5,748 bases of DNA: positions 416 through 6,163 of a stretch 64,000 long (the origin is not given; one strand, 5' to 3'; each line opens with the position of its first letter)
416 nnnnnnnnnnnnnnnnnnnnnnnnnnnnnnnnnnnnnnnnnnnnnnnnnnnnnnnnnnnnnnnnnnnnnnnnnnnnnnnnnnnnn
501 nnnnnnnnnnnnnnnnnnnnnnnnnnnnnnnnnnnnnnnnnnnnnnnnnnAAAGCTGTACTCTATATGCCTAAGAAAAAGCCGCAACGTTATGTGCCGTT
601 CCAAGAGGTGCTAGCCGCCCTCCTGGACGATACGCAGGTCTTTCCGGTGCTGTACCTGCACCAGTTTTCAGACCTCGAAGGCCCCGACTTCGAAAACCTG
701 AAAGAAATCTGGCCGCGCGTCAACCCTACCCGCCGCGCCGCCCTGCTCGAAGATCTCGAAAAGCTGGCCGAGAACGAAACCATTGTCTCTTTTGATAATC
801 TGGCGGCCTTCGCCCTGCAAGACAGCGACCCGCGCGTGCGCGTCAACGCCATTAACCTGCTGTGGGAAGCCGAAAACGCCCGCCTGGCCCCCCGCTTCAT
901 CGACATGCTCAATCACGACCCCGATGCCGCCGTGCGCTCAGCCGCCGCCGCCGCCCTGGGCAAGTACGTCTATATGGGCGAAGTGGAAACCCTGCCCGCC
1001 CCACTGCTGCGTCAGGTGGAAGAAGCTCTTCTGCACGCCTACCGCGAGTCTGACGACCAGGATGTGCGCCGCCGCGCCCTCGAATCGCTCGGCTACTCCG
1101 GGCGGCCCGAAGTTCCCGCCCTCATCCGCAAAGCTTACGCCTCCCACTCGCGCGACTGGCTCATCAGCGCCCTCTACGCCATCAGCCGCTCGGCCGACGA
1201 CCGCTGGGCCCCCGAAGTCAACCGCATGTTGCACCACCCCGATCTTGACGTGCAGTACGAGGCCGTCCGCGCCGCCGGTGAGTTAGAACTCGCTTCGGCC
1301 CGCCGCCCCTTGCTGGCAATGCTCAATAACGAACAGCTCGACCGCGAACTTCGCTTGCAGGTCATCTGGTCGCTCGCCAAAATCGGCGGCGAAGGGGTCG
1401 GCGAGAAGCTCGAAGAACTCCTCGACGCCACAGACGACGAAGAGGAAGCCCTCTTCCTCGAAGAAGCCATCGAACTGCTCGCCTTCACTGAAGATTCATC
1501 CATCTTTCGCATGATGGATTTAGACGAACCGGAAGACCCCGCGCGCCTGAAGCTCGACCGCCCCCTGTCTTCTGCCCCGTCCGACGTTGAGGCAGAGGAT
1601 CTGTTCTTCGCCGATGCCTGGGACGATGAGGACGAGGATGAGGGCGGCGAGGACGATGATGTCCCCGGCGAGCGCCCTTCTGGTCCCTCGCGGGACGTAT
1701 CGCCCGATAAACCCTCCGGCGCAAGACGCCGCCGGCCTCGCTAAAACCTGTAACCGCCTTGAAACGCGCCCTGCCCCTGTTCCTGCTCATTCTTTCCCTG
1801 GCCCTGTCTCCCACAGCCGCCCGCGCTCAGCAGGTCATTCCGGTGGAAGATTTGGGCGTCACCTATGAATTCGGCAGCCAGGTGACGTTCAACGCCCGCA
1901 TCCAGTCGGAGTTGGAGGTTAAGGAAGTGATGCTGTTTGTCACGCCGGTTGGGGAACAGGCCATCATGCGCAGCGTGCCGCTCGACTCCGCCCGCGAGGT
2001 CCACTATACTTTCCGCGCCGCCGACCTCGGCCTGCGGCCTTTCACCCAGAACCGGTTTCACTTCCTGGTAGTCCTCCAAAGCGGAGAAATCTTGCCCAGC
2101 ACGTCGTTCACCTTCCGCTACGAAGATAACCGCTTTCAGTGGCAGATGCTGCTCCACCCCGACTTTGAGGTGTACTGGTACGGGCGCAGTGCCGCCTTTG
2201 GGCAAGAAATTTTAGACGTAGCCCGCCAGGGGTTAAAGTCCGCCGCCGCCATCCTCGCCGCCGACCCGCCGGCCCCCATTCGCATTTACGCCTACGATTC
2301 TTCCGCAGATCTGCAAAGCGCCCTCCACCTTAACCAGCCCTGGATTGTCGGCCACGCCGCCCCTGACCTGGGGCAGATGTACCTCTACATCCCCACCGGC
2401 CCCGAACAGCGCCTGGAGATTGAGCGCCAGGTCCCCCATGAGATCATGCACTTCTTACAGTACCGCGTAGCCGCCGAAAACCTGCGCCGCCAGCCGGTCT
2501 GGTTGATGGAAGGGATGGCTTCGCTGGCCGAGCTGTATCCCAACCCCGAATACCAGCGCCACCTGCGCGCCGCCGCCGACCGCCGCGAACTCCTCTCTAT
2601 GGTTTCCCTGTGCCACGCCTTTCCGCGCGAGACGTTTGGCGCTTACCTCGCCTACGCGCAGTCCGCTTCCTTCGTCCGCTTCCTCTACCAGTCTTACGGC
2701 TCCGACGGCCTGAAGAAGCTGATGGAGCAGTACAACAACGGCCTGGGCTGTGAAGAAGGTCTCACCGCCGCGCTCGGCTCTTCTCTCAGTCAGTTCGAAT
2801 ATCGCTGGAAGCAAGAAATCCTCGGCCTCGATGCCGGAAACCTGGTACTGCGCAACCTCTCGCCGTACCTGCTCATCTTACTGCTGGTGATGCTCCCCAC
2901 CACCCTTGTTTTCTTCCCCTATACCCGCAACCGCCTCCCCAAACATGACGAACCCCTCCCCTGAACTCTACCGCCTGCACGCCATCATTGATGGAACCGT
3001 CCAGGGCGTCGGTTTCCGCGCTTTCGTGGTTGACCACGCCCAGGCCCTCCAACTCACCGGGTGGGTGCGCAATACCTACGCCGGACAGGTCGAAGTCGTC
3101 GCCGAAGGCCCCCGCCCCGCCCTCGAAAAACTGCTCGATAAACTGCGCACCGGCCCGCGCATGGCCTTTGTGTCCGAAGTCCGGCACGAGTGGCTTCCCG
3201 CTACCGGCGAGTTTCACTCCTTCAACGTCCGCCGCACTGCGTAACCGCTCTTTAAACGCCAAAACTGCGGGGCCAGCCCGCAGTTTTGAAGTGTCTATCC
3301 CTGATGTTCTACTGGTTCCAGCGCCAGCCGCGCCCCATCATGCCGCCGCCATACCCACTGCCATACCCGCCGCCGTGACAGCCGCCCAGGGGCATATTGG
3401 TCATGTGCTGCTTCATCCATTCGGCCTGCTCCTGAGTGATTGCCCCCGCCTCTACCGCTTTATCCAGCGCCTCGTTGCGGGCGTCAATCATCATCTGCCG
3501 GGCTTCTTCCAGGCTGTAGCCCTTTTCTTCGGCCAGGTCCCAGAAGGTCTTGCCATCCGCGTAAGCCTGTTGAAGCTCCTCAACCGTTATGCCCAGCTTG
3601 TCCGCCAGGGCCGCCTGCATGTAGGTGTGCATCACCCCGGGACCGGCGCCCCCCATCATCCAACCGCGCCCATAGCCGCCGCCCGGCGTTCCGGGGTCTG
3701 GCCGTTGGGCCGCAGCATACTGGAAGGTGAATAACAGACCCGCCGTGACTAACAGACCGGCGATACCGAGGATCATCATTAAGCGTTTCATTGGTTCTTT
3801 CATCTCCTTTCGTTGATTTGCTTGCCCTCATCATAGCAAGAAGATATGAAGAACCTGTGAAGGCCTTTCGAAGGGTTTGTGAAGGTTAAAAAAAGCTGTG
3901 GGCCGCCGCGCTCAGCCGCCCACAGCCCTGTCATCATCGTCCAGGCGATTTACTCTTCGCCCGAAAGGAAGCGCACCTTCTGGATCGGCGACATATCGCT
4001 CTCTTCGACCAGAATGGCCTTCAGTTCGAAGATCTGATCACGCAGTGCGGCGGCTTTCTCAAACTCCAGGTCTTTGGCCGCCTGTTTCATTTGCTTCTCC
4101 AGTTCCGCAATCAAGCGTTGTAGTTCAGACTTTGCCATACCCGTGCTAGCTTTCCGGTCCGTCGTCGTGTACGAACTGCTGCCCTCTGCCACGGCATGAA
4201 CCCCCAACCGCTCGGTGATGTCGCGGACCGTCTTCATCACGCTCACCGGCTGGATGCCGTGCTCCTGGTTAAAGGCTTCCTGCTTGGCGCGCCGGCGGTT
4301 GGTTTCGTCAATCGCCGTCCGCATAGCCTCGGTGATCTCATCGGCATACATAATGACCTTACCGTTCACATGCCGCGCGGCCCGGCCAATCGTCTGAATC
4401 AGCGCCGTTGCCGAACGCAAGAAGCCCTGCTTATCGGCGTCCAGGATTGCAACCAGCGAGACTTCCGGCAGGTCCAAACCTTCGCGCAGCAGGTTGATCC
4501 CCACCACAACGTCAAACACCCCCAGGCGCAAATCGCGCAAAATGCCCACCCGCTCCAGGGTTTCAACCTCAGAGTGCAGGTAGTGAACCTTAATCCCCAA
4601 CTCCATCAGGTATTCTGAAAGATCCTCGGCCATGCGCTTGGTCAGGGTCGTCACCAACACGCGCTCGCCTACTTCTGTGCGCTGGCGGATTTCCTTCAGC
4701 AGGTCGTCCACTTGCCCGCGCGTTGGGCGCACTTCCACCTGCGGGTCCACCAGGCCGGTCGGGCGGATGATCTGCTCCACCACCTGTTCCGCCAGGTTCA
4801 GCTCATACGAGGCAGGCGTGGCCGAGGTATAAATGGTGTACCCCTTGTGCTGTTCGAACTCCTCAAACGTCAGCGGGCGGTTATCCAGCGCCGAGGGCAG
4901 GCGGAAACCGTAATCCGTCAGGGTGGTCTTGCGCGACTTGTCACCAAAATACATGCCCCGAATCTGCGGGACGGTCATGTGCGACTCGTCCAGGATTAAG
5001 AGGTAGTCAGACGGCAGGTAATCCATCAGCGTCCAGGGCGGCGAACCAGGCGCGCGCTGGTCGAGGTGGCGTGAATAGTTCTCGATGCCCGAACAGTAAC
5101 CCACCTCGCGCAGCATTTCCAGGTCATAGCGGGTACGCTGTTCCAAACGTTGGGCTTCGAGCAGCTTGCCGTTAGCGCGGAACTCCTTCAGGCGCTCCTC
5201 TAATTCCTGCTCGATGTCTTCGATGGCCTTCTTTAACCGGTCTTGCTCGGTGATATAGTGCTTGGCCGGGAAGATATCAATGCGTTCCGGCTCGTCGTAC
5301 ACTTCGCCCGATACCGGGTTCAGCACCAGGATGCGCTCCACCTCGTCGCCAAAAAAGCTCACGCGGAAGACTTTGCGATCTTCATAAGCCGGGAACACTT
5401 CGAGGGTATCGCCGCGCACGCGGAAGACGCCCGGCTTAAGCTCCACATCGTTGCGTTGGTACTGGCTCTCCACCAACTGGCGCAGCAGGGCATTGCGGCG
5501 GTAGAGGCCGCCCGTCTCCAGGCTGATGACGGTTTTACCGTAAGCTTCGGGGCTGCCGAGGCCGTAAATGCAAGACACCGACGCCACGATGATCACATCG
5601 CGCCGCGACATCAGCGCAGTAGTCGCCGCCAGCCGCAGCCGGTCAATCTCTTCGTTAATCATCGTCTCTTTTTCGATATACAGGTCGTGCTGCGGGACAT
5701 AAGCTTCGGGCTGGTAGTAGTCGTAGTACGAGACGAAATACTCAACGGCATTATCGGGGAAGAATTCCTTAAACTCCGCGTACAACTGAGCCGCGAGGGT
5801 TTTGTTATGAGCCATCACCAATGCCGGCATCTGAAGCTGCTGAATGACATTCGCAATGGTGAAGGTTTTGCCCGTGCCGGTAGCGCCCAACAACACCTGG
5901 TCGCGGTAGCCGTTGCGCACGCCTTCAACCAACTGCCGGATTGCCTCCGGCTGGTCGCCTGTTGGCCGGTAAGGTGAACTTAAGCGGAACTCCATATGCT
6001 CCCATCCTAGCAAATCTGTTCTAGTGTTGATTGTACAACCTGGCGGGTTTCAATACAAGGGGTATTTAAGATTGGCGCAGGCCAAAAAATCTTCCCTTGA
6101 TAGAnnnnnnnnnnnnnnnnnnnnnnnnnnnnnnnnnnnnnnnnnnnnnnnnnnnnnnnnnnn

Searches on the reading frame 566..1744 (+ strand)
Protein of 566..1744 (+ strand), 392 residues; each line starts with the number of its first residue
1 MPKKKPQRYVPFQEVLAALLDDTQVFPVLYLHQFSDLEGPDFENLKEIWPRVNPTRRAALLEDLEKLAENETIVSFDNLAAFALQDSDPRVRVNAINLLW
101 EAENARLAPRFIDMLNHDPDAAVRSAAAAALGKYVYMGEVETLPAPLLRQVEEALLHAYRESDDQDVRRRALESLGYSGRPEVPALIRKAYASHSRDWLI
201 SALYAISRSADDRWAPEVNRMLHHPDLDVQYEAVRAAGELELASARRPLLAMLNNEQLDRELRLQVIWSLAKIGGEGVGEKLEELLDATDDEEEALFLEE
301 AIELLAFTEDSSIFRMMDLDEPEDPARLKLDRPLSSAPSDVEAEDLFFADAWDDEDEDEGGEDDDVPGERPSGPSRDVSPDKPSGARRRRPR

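Call 30: search_protein_families(library=pfam, proteins=[window:566-1744:+], max_evalue=0.00001)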
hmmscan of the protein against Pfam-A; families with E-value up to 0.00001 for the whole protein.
window:566-1744:+ (392 aa): 2 families
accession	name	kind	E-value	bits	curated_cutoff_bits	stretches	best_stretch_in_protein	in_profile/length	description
PF13646.12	HEAT_2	-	1.1e-27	96.5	27.7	2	220-293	7-78/88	HEAT repeats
PF02985.28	HEAT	-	1.3e-11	44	23.5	0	109-134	3-27/31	HEAT repeat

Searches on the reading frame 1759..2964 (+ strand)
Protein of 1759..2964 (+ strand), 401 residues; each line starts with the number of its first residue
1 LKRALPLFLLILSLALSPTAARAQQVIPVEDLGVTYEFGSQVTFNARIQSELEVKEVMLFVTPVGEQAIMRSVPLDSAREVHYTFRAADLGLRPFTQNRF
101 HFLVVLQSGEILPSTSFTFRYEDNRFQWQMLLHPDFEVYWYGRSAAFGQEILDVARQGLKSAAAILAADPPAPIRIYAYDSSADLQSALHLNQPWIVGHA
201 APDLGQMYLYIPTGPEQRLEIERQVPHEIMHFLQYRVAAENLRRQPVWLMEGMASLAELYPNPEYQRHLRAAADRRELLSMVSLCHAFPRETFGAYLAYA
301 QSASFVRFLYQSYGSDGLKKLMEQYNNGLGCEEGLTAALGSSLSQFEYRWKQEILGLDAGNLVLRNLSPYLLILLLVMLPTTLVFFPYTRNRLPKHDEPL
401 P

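Call 30: search_protein_families(library=pfam, proteins=[window:1759-2964:+], max_evalue=0.00001)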
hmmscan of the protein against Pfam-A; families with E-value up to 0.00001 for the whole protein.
window:1759-2964:+ (401 aa): 1 family
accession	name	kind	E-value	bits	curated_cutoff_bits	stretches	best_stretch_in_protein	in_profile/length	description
PF13485.12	Peptidase_MA_2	-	2.1e-30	106.5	32.4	1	155-354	2-199/201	Peptidase MA superfamily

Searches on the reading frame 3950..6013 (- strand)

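Call 30: search_protein_families(library=pfam, proteins=[window:3950-6013:-], max_evalue=0.00001)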
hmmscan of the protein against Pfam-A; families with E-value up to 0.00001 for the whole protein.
window:3950-6013:- (687 aa): 6 families
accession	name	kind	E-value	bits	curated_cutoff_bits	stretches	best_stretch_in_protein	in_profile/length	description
PF17757.6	UvrB_inter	-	1.1e-30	106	22.9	1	163-253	1-91/91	UvrB interaction domain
PF12344.14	UvrB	-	1.6e-20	73.1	27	1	555-597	1-43/43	Ultra-violet resistance protein B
PF00271.37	Helicase_C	-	4.5e-19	69.2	23.5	1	436-548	4-109/110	Helicase conserved C-terminal domain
PF04851.21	ResIII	-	7.9e-13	49.1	22.5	1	20-96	7-84/164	Type III restriction enzyme, res subunit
PF02151.25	UVR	-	3.8e-10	39.6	21.5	1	633-666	2-35/36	UvrB/uvrC motif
PF00270.35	DEAD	-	1.5e-07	31.7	26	0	20-87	3-71/167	DEAD/DEAH box helicase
